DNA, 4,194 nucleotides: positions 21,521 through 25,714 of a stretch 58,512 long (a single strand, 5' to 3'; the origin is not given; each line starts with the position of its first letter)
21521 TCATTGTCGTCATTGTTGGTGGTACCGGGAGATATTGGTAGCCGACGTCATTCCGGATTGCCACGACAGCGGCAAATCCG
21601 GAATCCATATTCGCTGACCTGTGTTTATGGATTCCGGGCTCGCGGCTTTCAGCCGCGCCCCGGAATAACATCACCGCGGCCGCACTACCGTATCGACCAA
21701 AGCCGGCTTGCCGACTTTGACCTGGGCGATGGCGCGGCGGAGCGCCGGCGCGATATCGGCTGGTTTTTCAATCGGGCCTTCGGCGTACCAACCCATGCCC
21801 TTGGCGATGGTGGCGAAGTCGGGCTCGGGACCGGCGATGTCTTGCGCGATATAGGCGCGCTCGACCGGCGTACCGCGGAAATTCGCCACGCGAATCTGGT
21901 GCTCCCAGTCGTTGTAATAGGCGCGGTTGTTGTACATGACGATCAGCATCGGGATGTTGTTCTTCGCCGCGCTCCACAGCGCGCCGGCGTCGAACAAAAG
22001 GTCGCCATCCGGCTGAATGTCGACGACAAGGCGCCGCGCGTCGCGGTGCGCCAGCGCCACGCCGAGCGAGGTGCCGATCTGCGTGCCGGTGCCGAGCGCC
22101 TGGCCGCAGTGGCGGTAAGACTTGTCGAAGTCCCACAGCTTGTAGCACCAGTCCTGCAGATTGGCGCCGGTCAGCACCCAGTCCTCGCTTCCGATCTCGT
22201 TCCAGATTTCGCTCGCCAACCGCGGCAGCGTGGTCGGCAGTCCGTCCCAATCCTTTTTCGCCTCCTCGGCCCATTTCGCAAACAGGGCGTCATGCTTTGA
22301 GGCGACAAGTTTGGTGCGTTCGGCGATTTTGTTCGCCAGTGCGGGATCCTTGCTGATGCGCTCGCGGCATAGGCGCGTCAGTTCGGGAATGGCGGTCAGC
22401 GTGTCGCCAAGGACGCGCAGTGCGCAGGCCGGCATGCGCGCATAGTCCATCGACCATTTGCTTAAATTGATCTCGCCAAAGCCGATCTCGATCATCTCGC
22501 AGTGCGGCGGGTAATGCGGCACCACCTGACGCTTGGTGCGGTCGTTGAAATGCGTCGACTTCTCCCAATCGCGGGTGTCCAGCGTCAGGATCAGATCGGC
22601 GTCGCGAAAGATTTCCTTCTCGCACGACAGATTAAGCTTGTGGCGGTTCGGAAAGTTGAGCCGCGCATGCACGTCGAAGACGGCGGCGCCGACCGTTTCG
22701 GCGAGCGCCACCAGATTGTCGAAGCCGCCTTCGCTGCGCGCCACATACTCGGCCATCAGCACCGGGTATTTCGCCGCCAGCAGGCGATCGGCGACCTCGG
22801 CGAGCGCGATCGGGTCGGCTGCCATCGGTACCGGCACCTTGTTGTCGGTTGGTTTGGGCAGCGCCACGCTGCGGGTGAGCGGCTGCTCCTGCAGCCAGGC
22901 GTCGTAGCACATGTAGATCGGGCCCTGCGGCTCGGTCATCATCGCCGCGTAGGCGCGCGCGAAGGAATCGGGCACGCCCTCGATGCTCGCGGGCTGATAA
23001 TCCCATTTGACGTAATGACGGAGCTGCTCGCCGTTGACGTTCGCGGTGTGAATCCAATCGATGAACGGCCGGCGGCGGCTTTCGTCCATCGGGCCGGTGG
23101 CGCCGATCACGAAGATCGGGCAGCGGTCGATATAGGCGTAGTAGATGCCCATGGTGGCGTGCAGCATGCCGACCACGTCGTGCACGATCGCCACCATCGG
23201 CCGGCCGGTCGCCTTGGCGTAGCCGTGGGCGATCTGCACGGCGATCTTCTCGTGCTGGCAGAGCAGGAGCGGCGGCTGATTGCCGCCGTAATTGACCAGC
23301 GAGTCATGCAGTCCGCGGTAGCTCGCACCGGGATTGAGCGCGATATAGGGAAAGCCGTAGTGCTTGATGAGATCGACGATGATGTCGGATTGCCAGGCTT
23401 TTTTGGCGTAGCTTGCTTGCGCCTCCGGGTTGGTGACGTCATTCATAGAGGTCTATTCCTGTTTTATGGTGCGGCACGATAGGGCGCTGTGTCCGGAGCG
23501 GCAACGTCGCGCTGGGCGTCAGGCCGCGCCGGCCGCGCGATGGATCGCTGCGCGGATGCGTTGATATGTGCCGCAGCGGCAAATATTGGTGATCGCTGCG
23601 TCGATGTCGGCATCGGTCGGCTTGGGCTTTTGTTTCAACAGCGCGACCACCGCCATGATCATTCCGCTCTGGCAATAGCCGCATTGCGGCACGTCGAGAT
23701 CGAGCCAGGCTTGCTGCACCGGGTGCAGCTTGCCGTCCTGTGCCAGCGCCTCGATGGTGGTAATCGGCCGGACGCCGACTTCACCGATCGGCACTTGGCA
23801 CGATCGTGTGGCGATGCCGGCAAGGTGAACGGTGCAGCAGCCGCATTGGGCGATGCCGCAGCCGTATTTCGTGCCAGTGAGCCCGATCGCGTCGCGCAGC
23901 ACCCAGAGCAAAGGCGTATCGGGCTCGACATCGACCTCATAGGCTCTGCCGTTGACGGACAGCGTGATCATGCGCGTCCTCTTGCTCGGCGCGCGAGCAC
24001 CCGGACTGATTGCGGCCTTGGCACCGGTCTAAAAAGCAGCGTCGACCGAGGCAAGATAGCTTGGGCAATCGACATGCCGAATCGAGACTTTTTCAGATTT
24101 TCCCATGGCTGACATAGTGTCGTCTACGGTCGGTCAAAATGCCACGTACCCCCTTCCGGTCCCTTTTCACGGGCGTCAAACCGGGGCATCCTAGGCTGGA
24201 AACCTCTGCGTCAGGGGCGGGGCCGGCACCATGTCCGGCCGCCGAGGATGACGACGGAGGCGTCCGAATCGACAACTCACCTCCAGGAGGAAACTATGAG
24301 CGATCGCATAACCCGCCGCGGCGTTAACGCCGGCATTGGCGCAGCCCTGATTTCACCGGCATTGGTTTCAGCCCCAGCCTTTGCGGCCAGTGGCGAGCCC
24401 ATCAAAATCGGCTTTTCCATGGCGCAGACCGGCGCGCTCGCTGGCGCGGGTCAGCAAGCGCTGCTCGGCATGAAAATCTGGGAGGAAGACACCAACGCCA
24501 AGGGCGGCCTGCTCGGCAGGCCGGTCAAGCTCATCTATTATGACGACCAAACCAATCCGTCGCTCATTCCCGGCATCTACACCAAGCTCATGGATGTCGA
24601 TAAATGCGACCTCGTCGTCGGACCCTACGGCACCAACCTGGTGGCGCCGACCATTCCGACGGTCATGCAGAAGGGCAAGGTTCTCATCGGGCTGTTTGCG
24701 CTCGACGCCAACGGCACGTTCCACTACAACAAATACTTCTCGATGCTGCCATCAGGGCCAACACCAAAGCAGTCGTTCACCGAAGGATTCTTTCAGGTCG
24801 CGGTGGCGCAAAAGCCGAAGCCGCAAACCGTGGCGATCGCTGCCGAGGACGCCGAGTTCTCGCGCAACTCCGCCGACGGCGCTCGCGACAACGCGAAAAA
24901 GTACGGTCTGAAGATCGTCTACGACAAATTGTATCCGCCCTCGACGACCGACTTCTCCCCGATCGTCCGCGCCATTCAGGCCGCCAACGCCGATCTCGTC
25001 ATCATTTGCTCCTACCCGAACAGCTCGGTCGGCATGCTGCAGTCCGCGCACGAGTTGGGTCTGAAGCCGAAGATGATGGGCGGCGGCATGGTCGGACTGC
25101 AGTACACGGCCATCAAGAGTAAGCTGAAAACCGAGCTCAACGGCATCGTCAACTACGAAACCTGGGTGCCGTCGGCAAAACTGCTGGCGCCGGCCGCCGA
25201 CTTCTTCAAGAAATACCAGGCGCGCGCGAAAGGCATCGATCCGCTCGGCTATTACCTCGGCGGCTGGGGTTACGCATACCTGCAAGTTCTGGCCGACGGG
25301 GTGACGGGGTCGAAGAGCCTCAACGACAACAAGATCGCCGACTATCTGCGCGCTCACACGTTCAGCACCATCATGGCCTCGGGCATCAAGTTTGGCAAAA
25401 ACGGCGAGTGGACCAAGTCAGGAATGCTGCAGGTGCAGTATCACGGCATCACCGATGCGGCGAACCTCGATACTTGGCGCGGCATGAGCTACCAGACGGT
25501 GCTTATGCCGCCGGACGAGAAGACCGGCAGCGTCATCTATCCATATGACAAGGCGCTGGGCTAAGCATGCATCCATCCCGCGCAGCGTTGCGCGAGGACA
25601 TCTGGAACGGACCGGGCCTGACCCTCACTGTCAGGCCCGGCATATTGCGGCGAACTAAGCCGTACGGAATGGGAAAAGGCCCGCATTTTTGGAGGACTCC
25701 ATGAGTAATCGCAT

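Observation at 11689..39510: Accessory catabolic island built around three divergent UbiD decarboxylases and a single UbiX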

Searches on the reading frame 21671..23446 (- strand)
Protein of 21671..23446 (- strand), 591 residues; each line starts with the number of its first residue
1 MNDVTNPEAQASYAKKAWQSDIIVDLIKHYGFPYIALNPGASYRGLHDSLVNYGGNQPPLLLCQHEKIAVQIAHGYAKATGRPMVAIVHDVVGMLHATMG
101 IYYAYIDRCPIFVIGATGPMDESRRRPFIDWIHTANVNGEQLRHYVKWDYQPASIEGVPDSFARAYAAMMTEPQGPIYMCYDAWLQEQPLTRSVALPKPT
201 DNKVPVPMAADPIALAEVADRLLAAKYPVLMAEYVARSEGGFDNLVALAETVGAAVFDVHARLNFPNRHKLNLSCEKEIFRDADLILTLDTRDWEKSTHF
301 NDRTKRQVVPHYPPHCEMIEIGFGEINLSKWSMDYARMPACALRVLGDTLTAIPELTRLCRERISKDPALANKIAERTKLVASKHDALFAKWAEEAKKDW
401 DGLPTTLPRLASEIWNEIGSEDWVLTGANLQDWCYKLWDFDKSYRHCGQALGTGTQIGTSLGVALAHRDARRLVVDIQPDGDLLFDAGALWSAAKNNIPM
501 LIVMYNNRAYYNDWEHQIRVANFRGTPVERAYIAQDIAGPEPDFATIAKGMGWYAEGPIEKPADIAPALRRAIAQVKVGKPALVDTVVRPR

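Call 9: search_protein_families(library=pfam, proteins=[window:21671-23446:-])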
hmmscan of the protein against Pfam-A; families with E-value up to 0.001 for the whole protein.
window:21671-23446:- (591 aa): 3 families
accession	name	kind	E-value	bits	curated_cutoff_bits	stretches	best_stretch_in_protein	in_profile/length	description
PF02776.23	TPP_enzyme_N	-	1.1e-18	67.5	26.8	1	20-126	4-108/119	Thiamine pyrophosphate enzyme, N-terminal TPP binding domain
PF02775.26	TPP_enzyme_C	-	3.3e-17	63.1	21.9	1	431-585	6-150/151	Thiamine pyrophosphate enzyme, C-terminal TPP binding domain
PF00205.28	TPP_enzyme_M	-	2.9e-06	27.4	30.4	1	216-306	2-95/137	Thiamine pyrophosphate enzyme, central domain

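Call 14: search_protein_families(library=ncbifam, proteins=[window:21671-23446:-], max_evalue=0.00001)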
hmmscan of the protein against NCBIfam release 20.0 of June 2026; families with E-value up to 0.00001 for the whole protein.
window:21671-23446:- (591 aa): 42 families (the best 25 are shown)
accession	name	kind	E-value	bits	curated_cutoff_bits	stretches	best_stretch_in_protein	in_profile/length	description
NF006203.0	PRK08327.1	equivalog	7.9e-67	226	456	1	19-589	11-569/571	thiamine pyrophosphate-requiring protein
NF005485.1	PRK07092.1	equivalog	9e-42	143.5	493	2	22-271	6-243/523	benzoylformate decarboxylase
NF004807.0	PRK06154.1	equivalog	3.3e-33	115.2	607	1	61-587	58-553/565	thiamine pyrophosphate-requiring protein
NF006122.0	PRK08266.1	subfamily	2.2e-31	108.9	571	2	20-305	7-286/543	hypothetical protein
NF006052.0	PRK08199.1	subfamily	2.9e-28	98.5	539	1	18-589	9-538/559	thiamine pyrophosphate protein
NF005712.0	PRK07524.1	subfamily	3.4e-24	85.2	500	1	42-576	32-520/536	5-guanidino-2-oxopentanoate decarboxylase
TIGR00118.1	acolac_lg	equivalog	8.7e-24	83.9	538.35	1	21-588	5-534/557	biosynthetic-type acetolactate synthase large subunit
NF058623.1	HdaclCoAlyACT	equivalog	5e-21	74.9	600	2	63-290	53-277/575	2-hydroxyacyl-CoA lyase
NF004710.0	PRK06048.1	equivalog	5.1e-19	68.1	976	1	20-588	11-537/561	acetolactate synthase large subunit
NF005039.0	PRK06456.1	equivalog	1.6e-18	66.5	868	1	20-573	5-532/572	acetolactate synthase large subunit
NF005713.0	PRK07525.1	subfamily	1.9e-18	66.2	620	1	61-588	47-562/592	sulfoacetaldehyde acetyltransferase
NF005760.0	PRK07586.1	equivalog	5.2e-18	65.3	363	1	446-587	382-513/514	acetolactate synthase large subunit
NF004919.0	PRK06276.1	equivalog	7e-18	64.2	866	1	36-590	20-540/582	acetolactate synthase large subunit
TIGR03457.1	sulphoacet_xsc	equivalog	1.4e-17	63.3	676.4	2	60-393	42-356/579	sulfoacetaldehyde acetyltransferase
NF006525.0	PRK08979.1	equivalog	2.5e-16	59.2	1084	1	21-574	8-533/572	acetolactate synthase 3 large subunit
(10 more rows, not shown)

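Call 34: search_solved_structures(query=window:21671-23446:-, max_evalue=1e-10)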
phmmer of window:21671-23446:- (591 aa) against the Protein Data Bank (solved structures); distinct sequences matched with E-value up to 1e-10: 70 (the best 60 are shown).
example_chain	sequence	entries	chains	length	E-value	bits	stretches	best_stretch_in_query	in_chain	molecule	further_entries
4q9d_A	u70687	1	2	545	6.5e-26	94.7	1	20-271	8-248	Benzoylformate decarboxylase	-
4k9q_A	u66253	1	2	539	6.9e-20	74.8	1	22-271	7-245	Benzoylformate Decarboxylase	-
4gg1_A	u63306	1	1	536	3.8e-19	72.3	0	60-188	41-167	Benzoylformate decarboxylase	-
9qz4_A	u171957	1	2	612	4e-19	72.2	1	22-291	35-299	2-hydroxyacyl-CoA lyase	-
7pt1_A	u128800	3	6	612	5.5e-19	71.8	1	22-291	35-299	2-hydroxyacyl-CoA lyase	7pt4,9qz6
7pt2_A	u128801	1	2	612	8.4e-19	71.2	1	22-291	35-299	2-hydroxyacyl-CoA lyase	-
4mzx_A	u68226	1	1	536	9.2e-19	71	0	60-188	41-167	Benzoylformate decarboxlyase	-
9qz5_A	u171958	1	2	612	1.1e-18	70.8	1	22-291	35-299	2-hydroxyacyl-CoA lyase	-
4gm1_A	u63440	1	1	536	1.4e-18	70.5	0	60-188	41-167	Benzoylformate decarboxylase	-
7pt3_A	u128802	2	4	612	1.5e-18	70.4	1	22-291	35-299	2-hydroxyacyl-CoA lyase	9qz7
9v6f_A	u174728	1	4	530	1.6e-18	70.3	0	60-188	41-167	Benzoylformate decarboxylase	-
2fn3_A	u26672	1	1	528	1.6e-18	70.3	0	26-188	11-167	Benzoylformate decarboxylase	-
4gm0_A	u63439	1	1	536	1.9e-18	70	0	60-188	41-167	Benzoylformate decarboxylase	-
1pi3_A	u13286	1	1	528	2.1e-18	69.9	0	60-188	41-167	Benzoylformate decarboxylase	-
2v3w_A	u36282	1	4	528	2.3e-18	69.7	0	60-188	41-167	BENZOYLFORMATE DECARBOXYLASE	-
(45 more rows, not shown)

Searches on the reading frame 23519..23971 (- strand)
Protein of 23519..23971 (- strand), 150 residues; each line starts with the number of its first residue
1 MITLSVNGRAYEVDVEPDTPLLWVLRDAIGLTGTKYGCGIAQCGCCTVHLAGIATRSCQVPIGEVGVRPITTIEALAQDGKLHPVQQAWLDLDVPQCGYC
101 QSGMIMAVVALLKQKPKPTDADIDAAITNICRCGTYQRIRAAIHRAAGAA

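Call 6: search_protein_families(library=pfam, proteins=[window:23519-23971:-])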
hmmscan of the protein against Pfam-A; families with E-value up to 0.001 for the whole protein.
window:23519-23971:- (150 aa): 2 families
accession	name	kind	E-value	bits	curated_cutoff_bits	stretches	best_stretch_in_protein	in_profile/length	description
PF01799.25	Fer2_2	-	7.8e-30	103.3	30.3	1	72-144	1-75/75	[2Fe-2S] binding domain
PF00111.32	Fer2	-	1.7e-07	31.5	21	1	6-52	3-50/77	2Fe-2S iron-sulfur cluster binding domain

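Call 15: search_protein_families(library=ncbifam, proteins=[window:23519-23971:-], max_evalue=0.00001)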
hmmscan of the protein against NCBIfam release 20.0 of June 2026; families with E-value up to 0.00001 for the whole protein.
window:23519-23971:- (150 aa): 11 families
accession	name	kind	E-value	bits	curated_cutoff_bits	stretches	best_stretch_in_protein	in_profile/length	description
NF041020.1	glyceraldDH_gamma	equivalog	1e-44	152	290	1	2-147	13-159/164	glyceraldehyde dehydrogenase subunit gamma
TIGR03193.1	4hydroxCoAred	equivalog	2e-38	131.6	257.8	1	2-147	2-148/148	4-hydroxybenzoyl-CoA reductase subunit gamma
NF045668.1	pterin_aldehy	equivalog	2.9e-36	124.9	1100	1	3-147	4-152/905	molybdopterin-dependent aldehyde oxidoreductase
TIGR03198.1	pucE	equivalog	8.7e-35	119.4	254.3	1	2-146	4-148/151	xanthine dehydrogenase subunit E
NF043084.2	XdhC_XDHase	equivalog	2.5e-34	118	217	1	2-146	3-149/151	xanthine dehydrogenase subunit XdhC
TIGR03311.1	Se_dep_XDH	equivalog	3.5e-31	108.1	830.45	1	4-148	3-145/848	selenium-dependent xanthine dehydrogenase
TIGR02963.1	xanthine_xdhA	equivalog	4.7e-31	107.9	467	1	11-146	11-157/468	xanthine dehydrogenase small subunit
NF008514.0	PRK11433.1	equivalog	1.5e-30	106.4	322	1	2-149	53-216/218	aldehyde dehydrogenase iron-sulfur subunit PaoA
NF007387.0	PRK09908.1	equivalog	2.4e-29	101.8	212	1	2-144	9-153/159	xanthine dehydrogenase iron sulfur-binding subunit XdhC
TIGR02969.1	mam_aldehyde_ox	subfamily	3.7e-25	87.6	1912.3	1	5-143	6-157/1330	aldehyde oxidase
TIGR03313.1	Se_sel_red_Mo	hypoth_equivalog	2.3e-08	32.2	1101.9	1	42-146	39-144/951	molybdopterin-dependent oxidoreductase Mo/Fe-S-binding subunit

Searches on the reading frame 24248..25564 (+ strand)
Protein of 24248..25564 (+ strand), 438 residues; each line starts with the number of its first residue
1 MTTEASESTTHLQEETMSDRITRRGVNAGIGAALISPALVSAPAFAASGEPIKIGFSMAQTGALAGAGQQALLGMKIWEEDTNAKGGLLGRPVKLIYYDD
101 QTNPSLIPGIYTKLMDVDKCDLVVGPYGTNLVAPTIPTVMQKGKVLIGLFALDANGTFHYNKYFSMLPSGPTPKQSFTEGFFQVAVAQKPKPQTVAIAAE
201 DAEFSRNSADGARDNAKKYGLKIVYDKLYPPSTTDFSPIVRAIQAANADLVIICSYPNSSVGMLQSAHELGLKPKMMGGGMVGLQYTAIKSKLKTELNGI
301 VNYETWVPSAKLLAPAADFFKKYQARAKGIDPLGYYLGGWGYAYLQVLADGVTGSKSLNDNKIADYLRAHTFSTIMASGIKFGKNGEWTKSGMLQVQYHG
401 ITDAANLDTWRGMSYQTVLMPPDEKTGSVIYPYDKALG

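Call 6: search_protein_families(library=pfam, proteins=[window:24248-25564:+])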
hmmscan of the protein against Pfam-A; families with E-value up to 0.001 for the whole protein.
window:24248-25564:+ (438 aa): 3 families
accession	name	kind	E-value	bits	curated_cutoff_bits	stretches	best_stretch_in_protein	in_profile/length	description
PF13458.12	Peripla_BP_6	-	3.3e-55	188.6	31.7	1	51-388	1-329/343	Periplasmic binding protein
PF13433.12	Peripla_BP_5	-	3.3e-12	46.6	27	1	52-367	1-306/363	Periplasmic binding protein domain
PF01094.35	ANF_receptor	-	3.3e-07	30.1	25.4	1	79-274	10-204/353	Receptor family ligand binding region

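Call 15: search_protein_families(library=ncbifam, proteins=[window:24248-25564:+], max_evalue=0.00001)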
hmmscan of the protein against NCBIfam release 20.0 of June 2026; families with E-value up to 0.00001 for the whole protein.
window:24248-25564:+ (438 aa): 3 families
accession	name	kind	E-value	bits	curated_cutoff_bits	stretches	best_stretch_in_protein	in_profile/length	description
NF011933.0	PRK15404.1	subfamily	1.9e-24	86.5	477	1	39-388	14-350/370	high-affinity branched-chain amino acid ABC transporter substrate-binding protein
TIGR03669.1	urea_ABC_arch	equivalog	6.2e-12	45.2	494.8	1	52-255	1-196/375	urea ABC transporter substrate-binding protein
TIGR03407.1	urea_ABC_UrtA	exception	2.3e-11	43.2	492.75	1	52-374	1-316/361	urea ABC transporter substrate-binding protein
